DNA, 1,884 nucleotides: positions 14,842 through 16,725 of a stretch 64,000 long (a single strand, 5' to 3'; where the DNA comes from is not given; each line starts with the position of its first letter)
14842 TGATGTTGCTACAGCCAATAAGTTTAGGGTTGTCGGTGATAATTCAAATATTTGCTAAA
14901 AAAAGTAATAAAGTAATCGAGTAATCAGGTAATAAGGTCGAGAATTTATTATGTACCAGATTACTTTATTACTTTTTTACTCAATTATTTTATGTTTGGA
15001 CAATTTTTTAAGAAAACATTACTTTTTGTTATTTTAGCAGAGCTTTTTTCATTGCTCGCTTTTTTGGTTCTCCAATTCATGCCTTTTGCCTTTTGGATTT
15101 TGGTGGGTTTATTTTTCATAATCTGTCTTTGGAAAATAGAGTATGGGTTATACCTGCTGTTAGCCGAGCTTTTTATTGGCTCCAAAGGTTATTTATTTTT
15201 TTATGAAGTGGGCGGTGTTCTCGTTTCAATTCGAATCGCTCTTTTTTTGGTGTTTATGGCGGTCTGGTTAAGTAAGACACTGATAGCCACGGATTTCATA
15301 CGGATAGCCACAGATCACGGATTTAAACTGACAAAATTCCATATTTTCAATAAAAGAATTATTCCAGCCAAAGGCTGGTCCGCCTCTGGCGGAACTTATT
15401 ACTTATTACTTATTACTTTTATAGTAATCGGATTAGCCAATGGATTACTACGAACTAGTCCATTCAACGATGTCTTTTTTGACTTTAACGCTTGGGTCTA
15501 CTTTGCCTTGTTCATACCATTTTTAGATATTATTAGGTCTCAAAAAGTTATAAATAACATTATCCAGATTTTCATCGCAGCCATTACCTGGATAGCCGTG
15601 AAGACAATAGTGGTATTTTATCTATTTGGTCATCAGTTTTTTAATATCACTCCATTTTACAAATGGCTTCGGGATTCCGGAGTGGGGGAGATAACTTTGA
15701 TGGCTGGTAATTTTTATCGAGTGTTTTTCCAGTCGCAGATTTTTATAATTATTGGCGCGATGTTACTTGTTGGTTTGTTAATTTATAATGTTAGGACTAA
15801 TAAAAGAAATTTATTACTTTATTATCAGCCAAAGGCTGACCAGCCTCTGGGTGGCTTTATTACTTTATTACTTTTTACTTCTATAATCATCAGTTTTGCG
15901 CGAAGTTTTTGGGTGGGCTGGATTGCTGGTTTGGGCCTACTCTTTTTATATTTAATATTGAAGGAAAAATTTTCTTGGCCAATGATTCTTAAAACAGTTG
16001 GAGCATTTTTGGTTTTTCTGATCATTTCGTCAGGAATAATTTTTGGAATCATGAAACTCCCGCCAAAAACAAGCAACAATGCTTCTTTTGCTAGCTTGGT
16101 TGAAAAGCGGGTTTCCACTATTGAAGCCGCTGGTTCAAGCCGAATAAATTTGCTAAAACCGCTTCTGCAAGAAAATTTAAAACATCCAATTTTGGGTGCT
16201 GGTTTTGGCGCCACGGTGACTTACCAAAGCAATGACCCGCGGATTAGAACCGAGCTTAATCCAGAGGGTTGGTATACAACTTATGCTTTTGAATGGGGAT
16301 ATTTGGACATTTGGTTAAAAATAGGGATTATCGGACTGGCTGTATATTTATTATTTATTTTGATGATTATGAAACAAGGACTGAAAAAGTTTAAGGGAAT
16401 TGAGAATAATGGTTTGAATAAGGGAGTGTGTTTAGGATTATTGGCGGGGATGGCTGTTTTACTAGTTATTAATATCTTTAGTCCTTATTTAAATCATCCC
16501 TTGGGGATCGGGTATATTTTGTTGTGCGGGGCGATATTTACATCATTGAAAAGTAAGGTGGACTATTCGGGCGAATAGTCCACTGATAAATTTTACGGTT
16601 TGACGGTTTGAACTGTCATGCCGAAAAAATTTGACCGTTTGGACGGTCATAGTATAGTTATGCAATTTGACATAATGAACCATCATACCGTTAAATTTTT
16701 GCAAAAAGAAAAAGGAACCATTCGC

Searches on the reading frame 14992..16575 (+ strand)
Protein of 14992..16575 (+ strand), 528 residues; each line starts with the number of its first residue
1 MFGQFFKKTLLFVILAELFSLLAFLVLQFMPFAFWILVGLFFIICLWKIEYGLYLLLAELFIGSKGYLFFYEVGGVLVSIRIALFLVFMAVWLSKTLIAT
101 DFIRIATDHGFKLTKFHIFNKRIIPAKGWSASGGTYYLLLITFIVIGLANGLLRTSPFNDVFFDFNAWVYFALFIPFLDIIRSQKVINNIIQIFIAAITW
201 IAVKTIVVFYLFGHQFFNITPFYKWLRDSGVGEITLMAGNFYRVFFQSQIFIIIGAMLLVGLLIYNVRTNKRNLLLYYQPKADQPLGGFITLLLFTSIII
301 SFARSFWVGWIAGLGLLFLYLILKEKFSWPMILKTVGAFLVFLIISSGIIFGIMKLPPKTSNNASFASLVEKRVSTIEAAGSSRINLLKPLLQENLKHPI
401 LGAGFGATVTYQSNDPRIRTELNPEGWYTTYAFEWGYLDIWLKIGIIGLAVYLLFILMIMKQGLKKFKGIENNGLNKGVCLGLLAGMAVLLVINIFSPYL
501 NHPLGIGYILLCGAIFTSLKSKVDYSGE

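Call 55: search_protein_families(library=pfam, proteins=[window:14992-16575:+], max_evalue=0.00001)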
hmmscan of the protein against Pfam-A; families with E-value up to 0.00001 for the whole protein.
window:14992-16575:+ (528 aa): 1 family
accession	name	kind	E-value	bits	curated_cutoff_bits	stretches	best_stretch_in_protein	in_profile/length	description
PF04932.20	Wzy_C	-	1.2e-08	35.3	31.7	1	290-453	2-149/149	O-Antigen ligase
